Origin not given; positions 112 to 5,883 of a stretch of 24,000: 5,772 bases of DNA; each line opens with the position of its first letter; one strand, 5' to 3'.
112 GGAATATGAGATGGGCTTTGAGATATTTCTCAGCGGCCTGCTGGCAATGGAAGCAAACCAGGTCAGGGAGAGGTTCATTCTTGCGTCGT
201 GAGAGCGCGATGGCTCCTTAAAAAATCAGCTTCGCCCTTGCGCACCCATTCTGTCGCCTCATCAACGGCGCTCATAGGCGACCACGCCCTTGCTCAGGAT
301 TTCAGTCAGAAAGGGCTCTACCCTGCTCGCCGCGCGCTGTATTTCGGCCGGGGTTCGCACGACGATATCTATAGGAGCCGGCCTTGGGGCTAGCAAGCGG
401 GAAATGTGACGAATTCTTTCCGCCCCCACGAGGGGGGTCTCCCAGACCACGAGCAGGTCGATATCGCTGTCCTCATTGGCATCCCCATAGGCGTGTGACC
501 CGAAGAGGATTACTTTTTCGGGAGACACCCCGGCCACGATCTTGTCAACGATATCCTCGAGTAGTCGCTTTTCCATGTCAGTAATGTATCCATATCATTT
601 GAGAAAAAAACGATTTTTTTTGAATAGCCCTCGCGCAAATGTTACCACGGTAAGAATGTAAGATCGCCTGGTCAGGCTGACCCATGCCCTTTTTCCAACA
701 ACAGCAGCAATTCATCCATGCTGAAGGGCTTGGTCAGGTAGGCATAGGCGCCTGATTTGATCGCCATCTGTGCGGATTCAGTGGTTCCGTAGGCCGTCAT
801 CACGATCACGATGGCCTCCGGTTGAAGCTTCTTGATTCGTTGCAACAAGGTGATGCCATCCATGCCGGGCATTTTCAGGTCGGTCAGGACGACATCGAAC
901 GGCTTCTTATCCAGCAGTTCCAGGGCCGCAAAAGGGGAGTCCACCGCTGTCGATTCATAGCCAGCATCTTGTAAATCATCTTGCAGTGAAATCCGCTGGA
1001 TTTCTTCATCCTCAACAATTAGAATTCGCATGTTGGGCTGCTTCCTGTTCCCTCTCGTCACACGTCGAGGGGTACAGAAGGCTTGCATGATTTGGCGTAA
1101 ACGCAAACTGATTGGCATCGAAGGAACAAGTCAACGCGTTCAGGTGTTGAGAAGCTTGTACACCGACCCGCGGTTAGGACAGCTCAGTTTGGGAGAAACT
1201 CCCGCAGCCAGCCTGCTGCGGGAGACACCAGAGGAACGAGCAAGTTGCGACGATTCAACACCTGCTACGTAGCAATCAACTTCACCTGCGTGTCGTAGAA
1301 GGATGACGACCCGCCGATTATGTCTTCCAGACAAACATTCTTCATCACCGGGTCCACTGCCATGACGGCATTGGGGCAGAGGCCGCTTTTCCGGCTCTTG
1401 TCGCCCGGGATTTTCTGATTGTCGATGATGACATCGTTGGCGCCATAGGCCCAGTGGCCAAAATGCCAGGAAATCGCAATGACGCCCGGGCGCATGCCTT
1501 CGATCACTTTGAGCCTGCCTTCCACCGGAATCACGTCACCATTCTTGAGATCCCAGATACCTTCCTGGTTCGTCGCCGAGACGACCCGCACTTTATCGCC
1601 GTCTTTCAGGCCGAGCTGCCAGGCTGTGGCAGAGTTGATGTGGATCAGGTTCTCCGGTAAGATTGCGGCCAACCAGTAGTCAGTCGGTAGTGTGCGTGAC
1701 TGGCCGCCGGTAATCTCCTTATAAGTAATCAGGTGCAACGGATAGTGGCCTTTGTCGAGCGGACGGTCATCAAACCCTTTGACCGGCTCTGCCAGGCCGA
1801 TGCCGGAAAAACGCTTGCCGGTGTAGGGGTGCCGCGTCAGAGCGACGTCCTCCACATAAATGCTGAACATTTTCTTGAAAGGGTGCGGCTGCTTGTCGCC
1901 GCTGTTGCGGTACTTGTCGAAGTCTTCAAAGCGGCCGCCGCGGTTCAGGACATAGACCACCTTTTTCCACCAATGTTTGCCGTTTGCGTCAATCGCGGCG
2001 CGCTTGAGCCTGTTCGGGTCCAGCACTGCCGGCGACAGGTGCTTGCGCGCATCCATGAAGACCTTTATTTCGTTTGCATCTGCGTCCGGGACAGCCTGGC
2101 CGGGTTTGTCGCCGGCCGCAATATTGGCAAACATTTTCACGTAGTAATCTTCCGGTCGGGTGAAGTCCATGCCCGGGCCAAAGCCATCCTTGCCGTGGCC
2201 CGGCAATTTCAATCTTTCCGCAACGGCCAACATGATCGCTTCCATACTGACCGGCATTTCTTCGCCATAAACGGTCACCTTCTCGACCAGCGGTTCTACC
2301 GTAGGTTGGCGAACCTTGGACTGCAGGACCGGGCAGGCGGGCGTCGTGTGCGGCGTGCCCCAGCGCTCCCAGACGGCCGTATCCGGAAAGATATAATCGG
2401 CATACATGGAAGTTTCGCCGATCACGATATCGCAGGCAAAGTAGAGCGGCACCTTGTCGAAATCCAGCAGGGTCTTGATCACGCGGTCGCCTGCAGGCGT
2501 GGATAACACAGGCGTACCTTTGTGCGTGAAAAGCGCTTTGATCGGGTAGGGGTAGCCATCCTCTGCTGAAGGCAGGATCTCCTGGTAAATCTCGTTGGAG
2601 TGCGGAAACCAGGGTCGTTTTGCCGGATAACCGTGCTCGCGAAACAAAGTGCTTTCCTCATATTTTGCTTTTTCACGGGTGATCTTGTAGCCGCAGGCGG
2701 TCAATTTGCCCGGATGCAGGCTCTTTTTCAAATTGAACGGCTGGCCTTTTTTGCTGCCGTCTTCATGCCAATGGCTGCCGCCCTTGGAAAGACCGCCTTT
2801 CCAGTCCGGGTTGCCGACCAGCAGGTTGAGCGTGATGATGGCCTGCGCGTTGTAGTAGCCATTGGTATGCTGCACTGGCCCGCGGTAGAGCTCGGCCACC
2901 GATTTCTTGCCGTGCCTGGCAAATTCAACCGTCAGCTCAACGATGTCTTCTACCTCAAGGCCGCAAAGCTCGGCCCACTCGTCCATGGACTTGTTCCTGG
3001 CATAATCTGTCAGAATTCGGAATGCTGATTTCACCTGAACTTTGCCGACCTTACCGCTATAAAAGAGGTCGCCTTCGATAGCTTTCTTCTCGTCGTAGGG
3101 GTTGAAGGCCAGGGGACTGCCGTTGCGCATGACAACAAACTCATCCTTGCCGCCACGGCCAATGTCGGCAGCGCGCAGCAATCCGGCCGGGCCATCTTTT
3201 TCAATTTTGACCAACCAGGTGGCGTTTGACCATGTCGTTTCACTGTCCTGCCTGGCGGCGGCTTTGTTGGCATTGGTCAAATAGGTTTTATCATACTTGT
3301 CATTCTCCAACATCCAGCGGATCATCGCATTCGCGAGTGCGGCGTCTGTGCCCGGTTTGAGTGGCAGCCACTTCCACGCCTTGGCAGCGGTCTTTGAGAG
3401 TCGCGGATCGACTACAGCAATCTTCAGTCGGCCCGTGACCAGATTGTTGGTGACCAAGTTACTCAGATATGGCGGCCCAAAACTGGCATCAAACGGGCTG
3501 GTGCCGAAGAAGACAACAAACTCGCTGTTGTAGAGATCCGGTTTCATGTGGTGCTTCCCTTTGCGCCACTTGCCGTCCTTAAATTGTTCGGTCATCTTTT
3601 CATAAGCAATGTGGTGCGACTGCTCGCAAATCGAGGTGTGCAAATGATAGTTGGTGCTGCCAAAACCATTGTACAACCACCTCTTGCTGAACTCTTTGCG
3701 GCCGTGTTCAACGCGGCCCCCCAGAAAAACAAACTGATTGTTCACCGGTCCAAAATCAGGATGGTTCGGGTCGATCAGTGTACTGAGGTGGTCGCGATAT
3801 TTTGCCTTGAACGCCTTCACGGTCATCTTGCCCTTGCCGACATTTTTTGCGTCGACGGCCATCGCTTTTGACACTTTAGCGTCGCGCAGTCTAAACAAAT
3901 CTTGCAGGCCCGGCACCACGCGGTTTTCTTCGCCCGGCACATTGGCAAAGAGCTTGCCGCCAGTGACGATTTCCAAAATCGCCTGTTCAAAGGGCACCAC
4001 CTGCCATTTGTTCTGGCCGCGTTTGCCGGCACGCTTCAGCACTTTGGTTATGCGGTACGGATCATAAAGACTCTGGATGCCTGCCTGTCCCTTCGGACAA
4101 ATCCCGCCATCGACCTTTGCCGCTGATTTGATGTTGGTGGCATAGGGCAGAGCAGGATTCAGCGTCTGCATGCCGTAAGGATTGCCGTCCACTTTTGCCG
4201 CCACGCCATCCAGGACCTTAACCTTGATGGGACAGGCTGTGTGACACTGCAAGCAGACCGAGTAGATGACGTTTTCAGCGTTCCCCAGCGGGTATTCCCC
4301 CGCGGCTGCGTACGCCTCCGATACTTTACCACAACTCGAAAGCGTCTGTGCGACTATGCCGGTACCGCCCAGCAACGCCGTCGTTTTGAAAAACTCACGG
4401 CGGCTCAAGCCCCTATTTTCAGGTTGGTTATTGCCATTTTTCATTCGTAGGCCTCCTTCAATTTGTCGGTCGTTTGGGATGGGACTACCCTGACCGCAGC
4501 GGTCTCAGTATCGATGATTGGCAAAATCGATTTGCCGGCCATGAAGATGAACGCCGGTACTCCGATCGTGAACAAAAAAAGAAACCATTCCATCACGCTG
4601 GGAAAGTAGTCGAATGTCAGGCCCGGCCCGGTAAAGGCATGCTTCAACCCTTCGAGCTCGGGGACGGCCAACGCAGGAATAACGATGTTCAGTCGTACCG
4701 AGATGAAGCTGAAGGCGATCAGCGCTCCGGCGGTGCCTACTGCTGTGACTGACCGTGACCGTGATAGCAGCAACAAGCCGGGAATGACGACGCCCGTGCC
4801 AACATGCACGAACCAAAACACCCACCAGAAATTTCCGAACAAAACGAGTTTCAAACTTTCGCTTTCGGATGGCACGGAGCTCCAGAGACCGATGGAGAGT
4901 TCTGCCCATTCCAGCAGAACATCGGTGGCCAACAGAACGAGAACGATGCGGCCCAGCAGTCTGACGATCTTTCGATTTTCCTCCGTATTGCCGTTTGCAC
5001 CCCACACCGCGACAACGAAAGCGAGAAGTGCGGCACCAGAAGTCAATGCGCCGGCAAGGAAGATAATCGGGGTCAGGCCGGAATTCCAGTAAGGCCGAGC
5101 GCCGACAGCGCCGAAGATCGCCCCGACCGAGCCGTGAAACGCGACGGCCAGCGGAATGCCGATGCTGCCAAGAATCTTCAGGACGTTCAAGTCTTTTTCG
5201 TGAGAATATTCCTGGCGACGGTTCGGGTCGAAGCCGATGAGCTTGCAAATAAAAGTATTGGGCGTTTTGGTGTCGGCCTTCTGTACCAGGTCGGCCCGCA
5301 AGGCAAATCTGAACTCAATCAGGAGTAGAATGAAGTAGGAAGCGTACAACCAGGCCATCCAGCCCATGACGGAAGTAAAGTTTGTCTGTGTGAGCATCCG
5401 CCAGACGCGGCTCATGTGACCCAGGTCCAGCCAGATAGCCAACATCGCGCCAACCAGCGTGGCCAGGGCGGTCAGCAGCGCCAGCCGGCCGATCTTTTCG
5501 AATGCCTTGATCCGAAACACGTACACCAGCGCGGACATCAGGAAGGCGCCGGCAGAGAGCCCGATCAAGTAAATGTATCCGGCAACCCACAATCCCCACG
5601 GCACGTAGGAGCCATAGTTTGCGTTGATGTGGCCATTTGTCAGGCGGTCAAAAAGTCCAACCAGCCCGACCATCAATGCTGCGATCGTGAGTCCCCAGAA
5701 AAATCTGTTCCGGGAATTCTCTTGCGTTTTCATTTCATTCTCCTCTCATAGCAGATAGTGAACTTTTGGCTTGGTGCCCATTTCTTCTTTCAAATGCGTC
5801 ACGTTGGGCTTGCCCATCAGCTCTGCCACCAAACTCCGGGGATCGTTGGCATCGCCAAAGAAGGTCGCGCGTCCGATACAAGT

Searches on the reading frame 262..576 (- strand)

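Call 3: search_protein_families(library=pfam, proteins=[window:262-576:-], max_evalue=0.01)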
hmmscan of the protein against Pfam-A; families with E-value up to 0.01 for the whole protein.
window:262-576:- (104 aa): 5 families
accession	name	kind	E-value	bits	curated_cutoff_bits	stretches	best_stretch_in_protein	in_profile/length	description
PF01909.29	NTP_transf_2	-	4e-12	46.8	21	1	10-80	8-80/93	Nucleotidyltransferase domain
PF18765.7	Polbeta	-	5.7e-09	36.5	26.9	1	18-102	12-89/93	Polymerase beta, Nucleotidyltransferase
PF20697.3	NTase-conflict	-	0.00027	20.9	24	1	10-62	6-63/259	Pol beta superfamily nucleotidyltransferase in conflict systems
PF22600.2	MTPAP-like_central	-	0.0027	18.2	27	1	5-50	28-70/139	Poly(A) RNA polymerase, mitochondrial-like, central palm domain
PF10620.15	MdcG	-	0.0054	17.1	26.5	1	33-77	48-91/121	Phosphoribosyl-dephospho-CoA transferase MdcG C-terminal domain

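Call 4: search_protein_families(library=ncbifam, proteins=[window:262-576:-], max_evalue=0.01)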
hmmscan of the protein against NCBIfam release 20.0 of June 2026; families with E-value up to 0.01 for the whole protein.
window:262-576:- (104 aa): 7 families
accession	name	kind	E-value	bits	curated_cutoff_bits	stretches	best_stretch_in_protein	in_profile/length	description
NF047752.1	MntA_antitoxin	equivalog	5.2e-09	36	60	1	19-102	7-82/106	type VII toxin-antitoxin system MntA family adenylyltransferase antitoxin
NF051895.1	anti_phage_HalB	equivalog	1.7e-05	24.5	190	1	23-47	3-27/211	anti-phage Hailong system nucleotidyltransferase HalB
NF012212.1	ANT_9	subfamily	0.00046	19.5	340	1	22-62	24-64/249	aminoglycoside nucleotidyltransferase ANT(9)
NF012135.0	ANT_3pp_9_crypt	exception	0.0012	18.5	560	1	14-64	23-73/262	cryptic aminoglycoside nucleotidyltransferase ANT(3'')/ANT(9)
NF010309.0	PRK13746.1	subfamily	0.002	17.5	193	1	21-70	30-79/263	aminoglycoside adenylyltransferase family protein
NF045909.1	ANT_9_Ic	equivalog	0.0066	15.8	505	1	14-62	22-70/259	aminoglycoside nucleotidyltransferase ANT(9)-Ic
NF053581.1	ANT_3pp_Ic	exception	0.0081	15.7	545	1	21-64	30-73/265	aminoglycoside nucleotidyltransferase ANT(3'')-Ic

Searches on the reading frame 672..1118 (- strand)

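Call 3: search_protein_families(library=pfam, proteins=[window:672-1118:-], max_evalue=0.01)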
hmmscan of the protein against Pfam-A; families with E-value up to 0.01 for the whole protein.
window:672-1118:- (148 aa): 2 families
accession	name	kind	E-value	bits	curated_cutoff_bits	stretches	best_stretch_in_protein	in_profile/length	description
PF00072.30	Response_reg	-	2.7e-30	105.2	30.2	1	32-140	1-109/111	Response regulator receiver domain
PF23198.2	PDE8A_N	-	0.0024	18.2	29.6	1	26-107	6-89/147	PDE8A-like, N-terminal domain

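Call 4: search_protein_families(library=ncbifam, proteins=[window:672-1118:-], max_evalue=0.01)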
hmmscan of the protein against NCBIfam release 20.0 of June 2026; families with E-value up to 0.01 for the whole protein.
window:672-1118:- (148 aa): 107 families (the best 25 are shown)
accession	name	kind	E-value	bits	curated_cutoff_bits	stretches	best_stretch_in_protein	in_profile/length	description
TIGR01818.1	ntrC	equivalog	2.1e-28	99.3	558.6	1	32-144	1-113/463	nitrogen regulation protein NR(I)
NF008469.0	PRK11361.1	equivalog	1.3e-25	90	714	1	29-143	4-118/461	acetoacetate metabolism transcriptional regulator AtoC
NF053512.1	nitric_RR_NosR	exception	4e-24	85.4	400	1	32-144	1-114/422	response regulator c-di-GMP phosphodiesterase, NosR family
NF008176.1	PRK10923.1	equivalog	1.8e-23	82.9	620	1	31-143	5-117/469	nitrogen regulation protein NR(I)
NF007689.0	PRK10365.1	equivalog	6.5e-23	81.2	760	1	28-143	4-119/441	sigma-54-dependent response regulator transcription factor ZraR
NF008099.0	PRK10841.1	equivalog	1.1e-21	76.4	920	1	23-139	818-934/949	two-component system sensor histidine kinase RcsC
NF006900.1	PRK09390.1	equivalog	9.2e-21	74.3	255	1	30-143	5-118/203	response regulator FixJ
NF051850.1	RespRegRprY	equivalog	1.1e-20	74.1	370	1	29-142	4-117/234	response regulator transcription factor RprY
NF051870.1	NAssimRespRegNtrX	equivalog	2.3e-20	72.9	600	1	31-143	3-117/452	nitrogen assimilation response regulator NtrX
NF045505.1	RR_RssB_Pseudo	equivalog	2.7e-20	72.8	700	1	27-133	3-109/394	two-component system response regulator RssB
NF046022.1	RespRegCpdRBruc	equivalog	1.4e-19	70.3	180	1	30-142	2-114/120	cell cycle two-component system response regulator CpdR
NF011695.0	PRK15115.1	equivalog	1.2e-18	67.1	763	1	30-139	7-116/445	two-component system response regulator GlrR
NF011874.0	PRK15347.1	equivalog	5.2e-18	64.5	852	1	6-142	664-807/921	two component system sensor kinase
TIGR02956.1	TMAO_torS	equivalog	6.6e-18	64.2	676.5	1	26-142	698-817/967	TMAO reductase system sensor histidine kinase/response regulator TorS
NF046020.1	HisKinCckABruc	equivalog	3e-17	61.8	1000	1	30-138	750-860/868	cell cycle histidine kinase CckA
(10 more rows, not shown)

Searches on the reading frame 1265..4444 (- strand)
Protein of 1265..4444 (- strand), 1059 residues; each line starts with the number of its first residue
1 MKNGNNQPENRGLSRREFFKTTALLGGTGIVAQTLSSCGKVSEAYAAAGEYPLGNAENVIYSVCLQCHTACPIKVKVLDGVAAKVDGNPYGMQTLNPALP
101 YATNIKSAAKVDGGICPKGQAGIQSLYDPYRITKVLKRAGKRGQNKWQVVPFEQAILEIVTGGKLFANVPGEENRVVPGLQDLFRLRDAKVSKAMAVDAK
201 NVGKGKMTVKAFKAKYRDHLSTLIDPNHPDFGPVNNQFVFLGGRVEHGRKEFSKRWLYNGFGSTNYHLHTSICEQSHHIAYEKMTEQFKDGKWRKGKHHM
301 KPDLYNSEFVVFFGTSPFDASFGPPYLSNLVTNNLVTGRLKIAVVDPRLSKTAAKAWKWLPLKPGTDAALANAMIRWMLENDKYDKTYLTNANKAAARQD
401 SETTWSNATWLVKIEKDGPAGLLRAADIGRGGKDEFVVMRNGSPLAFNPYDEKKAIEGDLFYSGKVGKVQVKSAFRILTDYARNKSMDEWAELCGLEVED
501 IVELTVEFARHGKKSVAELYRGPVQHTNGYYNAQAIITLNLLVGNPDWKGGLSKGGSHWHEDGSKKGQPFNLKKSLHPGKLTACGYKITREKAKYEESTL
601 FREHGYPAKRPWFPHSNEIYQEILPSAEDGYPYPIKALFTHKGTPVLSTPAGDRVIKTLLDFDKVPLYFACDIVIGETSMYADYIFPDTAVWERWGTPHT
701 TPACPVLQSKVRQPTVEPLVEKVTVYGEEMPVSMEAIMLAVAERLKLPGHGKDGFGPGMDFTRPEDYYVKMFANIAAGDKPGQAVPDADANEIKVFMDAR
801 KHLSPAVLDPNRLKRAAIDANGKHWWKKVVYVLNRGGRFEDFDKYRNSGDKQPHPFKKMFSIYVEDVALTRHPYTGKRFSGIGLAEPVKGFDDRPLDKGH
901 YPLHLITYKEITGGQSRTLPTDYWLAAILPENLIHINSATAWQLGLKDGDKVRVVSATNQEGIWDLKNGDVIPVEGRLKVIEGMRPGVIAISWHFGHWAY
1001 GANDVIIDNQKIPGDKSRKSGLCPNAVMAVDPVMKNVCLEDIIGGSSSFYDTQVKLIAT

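Call 3: search_protein_families(library=pfam, proteins=[window:1265-4444:-], max_evalue=0.01)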
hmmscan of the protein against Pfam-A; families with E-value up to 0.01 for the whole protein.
window:1265-4444:- (1059 aa): 4 families
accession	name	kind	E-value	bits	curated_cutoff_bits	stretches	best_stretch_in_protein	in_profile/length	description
PF00384.28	Molybdopterin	-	1.5e-19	70.7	24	1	257-715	63-337/353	Molybdopterin oxidoreductase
PF01568.27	Molydop_binding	-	2e-07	31.5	26.8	1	903-1006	1-93/110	Molydopterin dinucleotide binding domain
PF04879.21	Molybdop_Fe4S4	-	2.4e-05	24.7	22.7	1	59-127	3-54/55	Molybdopterin oxidoreductase Fe4S4 domain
PF16947.10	Ferredoxin_N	-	0.0034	17.9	25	1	188-219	21-52/65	N-terminal region of 4Fe-4S ferredoxin iron-sulfur binding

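Call 4: search_protein_families(library=ncbifam, proteins=[window:1265-4444:-], max_evalue=0.01)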
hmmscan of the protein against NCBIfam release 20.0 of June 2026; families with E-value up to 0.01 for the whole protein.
window:1265-4444:- (1059 aa): 21 families
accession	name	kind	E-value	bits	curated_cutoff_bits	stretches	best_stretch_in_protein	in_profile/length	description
NF011567.1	PRK14991.1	equivalog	1.7e-146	489.5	1750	2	219-1035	204-997/1022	tetrathionate reductase subunit TtrA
NF012032.0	PRK15488.1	equivalog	7.9e-55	186.2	694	3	13-159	3-126/759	thiosulfate reductase PhsA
TIGR02166.1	dmsA_ynfE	subfamily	5.6e-40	137.1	777.7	3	289-390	196-296/794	DMSO/selenate family reductase complex A subunit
NF041714.1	arsenate_red_ArrA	equivalog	3.1e-36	124.8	1600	3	239-394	154-297/848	arsenate respiratory reductase molybdopterin-containing subunit ArrA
TIGR03479.1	DMSO_red_II_alp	subfamily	8e-26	90.4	984.75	2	302-722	220-629/913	molybdopterin-dependent oxidoreductase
NF011566.1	PRK14990.1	exception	7.1e-25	87.1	1600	2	13-161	14-149/814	dimethylsulfoxide reductase subunit A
TIGR01591.1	Fdh-alpha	equivalog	2.4e-23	82.1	666.25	2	303-390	152-235/672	formate dehydrogenase subunit alpha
NF041885.1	selenate_YnfE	exception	1.9e-21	75.6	1675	2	302-390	214-303/805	selenate/tellurate reductase subunit YnfE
TIGR01553.1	formate-DH-alph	equivalog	9.6e-20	70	814.2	2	303-395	218-306/1009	formate dehydrogenase-N subunit alpha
NF041884.1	selenate_YnfF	exception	3.9e-18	64.7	1650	1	302-390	207-296/798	selenate/tellurate reductase subunit YnfF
NF047855.1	AssmNtatRedNasC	equivalog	1.5e-17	63.1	1100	1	342-395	212-265/708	assimilatory nitrate reductase catalytic subunit NasC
NF041513.1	formate_DH_Act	exception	1.2e-16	59.7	1400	2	294-396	200-298/1067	formate dehydrogenase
NF041783.2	mnquin_red_QrcB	equivalog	2.3e-16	59.1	440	1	933-1000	603-657/695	menaquinone reductase molybdopterin-binding-like subunit QrcB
NF042978.1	EthbenzDh_ebdA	equivalog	3.2e-08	31.8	2000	1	115-159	126-170/977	ethylbenzene dehydrogenase subunit alpha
TIGR00509.1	bisC_fam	subfamily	1.1e-07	30.5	1017.55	1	332-392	197-258/772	molybdopterin guanine dinucleotide-containing S/N-oxide reductase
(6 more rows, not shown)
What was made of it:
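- On Tetrathionate reductase TtrA: 489.5 bits against 1750 (call 4).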

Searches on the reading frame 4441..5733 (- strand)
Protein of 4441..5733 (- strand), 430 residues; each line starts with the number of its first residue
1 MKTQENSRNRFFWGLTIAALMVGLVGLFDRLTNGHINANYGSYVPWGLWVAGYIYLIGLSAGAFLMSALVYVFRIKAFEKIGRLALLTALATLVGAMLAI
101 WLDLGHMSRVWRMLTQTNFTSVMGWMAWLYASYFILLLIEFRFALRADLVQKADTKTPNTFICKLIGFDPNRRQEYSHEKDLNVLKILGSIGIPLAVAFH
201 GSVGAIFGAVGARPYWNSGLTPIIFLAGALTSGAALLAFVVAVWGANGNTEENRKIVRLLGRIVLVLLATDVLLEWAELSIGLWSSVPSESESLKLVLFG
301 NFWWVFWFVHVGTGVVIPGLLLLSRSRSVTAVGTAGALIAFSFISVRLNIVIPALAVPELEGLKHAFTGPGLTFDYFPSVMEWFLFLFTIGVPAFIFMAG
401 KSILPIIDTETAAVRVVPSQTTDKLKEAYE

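Call 3: search_protein_families(library=pfam, proteins=[window:4441-5733:-], max_evalue=0.01)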
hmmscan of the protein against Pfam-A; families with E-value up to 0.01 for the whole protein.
window:4441-5733:- (430 aa): 1 family
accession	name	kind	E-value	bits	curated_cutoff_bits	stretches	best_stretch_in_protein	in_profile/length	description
PF03916.19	NrfD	-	7.6e-43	147.7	25.8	1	43-357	8-311/313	Polysulphide reductase, NrfD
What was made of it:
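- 4441..5733 (-): NrfD/PsrC-type membrane quinol-interacting subunit. Pfam NrfD, E=7.6e-43 (call 3)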

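Call 4: search_protein_families(library=ncbifam, proteins=[window:4441-5733:-], max_evalue=0.01)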
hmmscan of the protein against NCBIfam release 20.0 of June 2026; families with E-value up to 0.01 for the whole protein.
window:4441-5733:- (430 aa): 6 families
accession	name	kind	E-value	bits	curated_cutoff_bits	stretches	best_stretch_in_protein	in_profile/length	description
NF045798.1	DsrP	equivalog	2.1e-22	80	350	2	7-141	9-140/346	sulfate reduction electron transfer complex DsrMKJOP subunit DsrP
NF041784.1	mnquin_red_QrcD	equivalog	9.1e-18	64.7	570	1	11-410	18-404/408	menaquinone reductase integral membrane subunit QrcD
NF008133.1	PRK10881.1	equivalog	7e-16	58.7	450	1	38-398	42-362/377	Ni/Fe-hydrogenase cytochrome b subunit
TIGR03148.1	cyt_nit_nrfD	equivalog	1.4e-14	54.1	347.6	1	46-331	10-284/316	cytochrome c nitrite reductase subunit NrfD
NF045714.1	sulf_resp_HmcC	equivalog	5.9e-10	39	550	1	17-401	9-364/376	sulfate respiration complex protein HmcC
NF011568.0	PRK14992.1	equivalog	8.2e-08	32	314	1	45-281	18-220/341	tetrathionate reductase subunit TtrC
